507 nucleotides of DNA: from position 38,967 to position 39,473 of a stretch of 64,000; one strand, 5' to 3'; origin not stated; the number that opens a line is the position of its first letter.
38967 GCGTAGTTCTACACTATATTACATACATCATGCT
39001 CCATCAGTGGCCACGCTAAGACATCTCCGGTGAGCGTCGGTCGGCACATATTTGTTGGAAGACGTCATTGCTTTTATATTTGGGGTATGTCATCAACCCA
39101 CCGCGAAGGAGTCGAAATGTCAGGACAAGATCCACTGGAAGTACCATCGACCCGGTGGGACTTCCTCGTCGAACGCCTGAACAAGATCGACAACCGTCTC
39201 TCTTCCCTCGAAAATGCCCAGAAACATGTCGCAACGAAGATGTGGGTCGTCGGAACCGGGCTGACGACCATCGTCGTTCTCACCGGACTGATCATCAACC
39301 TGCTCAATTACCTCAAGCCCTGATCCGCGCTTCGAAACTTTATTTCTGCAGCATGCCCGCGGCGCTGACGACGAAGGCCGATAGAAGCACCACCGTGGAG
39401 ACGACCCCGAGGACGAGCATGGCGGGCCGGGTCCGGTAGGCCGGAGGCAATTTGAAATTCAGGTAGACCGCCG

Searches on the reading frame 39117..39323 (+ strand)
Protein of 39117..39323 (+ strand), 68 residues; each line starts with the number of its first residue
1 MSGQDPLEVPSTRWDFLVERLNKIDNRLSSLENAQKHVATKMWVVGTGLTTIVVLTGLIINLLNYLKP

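Call 8: search_protein_families(library=pfam, proteins=[window:39117-39323:+], max_evalue=1)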
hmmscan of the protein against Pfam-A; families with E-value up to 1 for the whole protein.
window:39117-39323:+ (68 aa): 1 family
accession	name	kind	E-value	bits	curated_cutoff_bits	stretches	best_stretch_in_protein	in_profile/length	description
PF23005.1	DUF7032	-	0.15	12.3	27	1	12-45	23-56/115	Domain of unknown function (DUF7032)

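Call 45: search_protein_families(library=ncbifam, proteins=[window:39117-39323:+], max_evalue=0.1)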
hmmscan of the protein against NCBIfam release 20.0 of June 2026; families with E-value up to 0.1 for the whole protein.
window:39117-39323:+ (68 aa): 1 family
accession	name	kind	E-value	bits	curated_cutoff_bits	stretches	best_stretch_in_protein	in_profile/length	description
NF048001.1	GTP_morpho_1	equivalog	0.037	13.8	50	1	19-63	24-67/70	GTA head formation protein, RCAP_rcc01685 family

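Call 46: search_protein_families(library=phrogs, proteins=[window:39117-39323:+], max_evalue=0.1)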
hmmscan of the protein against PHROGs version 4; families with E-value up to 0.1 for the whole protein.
window:39117-39323:+ (68 aa): 2 families
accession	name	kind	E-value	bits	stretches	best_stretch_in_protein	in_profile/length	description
phrog_7090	-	unknown function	8.2e-05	24.1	1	22-62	83-125/127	-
phrog_8491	-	unknown function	0.034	15.4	1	15-36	35-56/60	-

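Call 64: find_homologous_proteins(query=window:39117-39323:+, max_evalue=0.01)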
Query window:39117-39323:+ (68 aa): 56 proteins with E <= 0.01 among 56 candidates.
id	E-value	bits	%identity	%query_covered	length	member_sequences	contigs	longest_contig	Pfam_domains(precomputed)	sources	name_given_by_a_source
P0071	4.2e-37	142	100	100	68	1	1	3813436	-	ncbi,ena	-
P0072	2.2e-36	140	97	100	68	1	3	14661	-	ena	-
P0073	3.0e-36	139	99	100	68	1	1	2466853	-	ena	-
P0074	7.8e-36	138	96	100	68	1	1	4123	-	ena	-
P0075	8.1e-36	138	96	100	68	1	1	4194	-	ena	-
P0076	1.6e-35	137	97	100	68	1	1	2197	-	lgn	-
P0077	2.6e-35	136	60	100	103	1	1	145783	PF06419.18,PF12795.13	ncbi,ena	-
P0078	3.2e-35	136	96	100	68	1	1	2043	-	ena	-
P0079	3.3e-35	136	94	100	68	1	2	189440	-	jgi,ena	-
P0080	8.5e-35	135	94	100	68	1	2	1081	-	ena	-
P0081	1.6e-34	134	94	100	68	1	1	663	-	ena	-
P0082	2.3e-34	134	94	100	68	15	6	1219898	-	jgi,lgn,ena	-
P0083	4.3e-33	130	91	100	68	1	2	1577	-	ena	-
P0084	9.0e-33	128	90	100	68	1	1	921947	-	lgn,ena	-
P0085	1.4e-32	128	90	100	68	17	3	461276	-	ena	-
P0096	2.2e-31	124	88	100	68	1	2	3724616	-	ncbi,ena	-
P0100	3.4e-31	124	79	100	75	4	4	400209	-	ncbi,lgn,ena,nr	ncbi:MAG: hypothetical protein F4X08_00045 [Gemmatimonadetes bacterium]|nr:hypothetical protein [Gem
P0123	2.8e-28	114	78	99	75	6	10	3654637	-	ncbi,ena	-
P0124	3.7e-22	95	77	94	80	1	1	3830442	-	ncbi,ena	-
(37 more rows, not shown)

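Call 65: find_encoding_contigs(protein=P0124, flank=3000, max_places=2)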
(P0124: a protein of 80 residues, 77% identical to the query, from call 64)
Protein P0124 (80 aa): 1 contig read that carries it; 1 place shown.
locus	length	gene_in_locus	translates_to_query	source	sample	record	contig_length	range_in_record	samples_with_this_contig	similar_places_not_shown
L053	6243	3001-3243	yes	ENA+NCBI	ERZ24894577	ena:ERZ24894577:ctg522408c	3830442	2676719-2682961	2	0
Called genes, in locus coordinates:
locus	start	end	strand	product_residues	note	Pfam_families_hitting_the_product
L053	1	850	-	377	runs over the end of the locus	PF02746:MR_MLE_N, PF13378:MR_MLE_C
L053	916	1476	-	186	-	PF01641:SelR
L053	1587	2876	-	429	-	PF00464:SHMT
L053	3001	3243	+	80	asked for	-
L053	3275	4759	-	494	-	-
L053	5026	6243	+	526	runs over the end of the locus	PF16371:MetallophosN, PF16370:MetallophosC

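Call 66: find_encoding_contigs(protein=P0123, flank=3000, max_places=3)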
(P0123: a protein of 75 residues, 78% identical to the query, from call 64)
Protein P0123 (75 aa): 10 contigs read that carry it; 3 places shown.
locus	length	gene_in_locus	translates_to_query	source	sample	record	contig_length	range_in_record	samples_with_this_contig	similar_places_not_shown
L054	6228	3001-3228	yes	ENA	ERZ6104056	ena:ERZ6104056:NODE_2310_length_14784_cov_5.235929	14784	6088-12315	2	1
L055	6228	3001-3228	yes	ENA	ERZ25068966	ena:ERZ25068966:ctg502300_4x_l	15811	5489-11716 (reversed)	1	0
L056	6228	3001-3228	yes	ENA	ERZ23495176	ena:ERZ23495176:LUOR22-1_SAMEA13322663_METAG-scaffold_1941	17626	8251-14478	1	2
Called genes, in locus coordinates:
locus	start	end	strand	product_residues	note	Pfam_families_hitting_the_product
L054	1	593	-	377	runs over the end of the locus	PF02746:MR_MLE_N, PF13378:MR_MLE_C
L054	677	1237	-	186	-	PF01641:SelR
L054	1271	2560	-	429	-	PF00464:SHMT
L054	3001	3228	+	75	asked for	-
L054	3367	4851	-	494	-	-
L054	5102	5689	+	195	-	PF16371:MetallophosN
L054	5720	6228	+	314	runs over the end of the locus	PF16370:MetallophosC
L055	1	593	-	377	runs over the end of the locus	PF02746:MR_MLE_N, PF13378:MR_MLE_C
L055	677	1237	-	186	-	PF01641:SelR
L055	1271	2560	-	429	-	PF00464:SHMT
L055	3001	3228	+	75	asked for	-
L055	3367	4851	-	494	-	-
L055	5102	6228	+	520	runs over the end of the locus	PF16371:MetallophosN, PF16370:MetallophosC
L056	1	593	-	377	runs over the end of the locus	PF02746:MR_MLE_N, PF13378:MR_MLE_C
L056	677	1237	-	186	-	PF01641:SelR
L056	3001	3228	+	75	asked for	-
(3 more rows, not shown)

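Call 67: find_encoding_contigs(protein=P0100, flank=3000, max_places=2)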
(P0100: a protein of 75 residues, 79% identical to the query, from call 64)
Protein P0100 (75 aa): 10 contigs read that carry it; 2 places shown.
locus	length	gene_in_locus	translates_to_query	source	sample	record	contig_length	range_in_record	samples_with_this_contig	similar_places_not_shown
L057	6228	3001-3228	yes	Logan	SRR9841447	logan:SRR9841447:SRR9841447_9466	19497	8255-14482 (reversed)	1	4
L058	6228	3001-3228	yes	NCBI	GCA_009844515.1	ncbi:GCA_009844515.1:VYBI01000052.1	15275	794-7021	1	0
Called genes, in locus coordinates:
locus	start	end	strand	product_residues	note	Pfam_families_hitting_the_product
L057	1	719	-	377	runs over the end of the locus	PF02746:MR_MLE_N, PF13378:MR_MLE_C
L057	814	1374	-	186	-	PF01641:SelR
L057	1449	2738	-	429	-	PF00464:SHMT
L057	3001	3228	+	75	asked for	-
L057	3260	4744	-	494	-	-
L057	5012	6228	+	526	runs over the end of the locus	PF16371:MetallophosN, PF16370:MetallophosC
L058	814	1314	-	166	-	PF01641:SelR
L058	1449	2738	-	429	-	PF00464:SHMT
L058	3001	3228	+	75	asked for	-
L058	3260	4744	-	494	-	-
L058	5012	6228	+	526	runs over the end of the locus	PF16371:MetallophosN, PF16370:MetallophosC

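Call 68: find_encoding_contigs(protein=P0096, flank=3000, max_places=2)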
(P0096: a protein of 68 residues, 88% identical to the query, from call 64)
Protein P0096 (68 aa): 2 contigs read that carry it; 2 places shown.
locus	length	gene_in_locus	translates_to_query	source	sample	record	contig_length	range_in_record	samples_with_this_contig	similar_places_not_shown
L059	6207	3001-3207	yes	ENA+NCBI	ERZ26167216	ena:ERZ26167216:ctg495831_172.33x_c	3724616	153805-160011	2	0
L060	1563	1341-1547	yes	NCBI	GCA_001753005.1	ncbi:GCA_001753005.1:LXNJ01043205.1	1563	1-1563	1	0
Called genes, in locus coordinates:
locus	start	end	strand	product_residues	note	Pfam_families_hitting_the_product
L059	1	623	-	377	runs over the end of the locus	PF02746:MR_MLE_N, PF13378:MR_MLE_C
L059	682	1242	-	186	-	PF01641:SelR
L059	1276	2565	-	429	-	PF00464:SHMT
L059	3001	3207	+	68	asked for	-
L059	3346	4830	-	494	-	-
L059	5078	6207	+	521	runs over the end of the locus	PF16371:MetallophosN, PF16370:MetallophosC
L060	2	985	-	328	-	?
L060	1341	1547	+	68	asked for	-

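Call 90: search_protein_families(library=padloc, proteins=[window:39117-39323:+], max_evalue=0.01)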
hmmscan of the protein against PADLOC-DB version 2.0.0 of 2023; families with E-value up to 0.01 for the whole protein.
window:39117-39323:+ (68 aa): 0 families
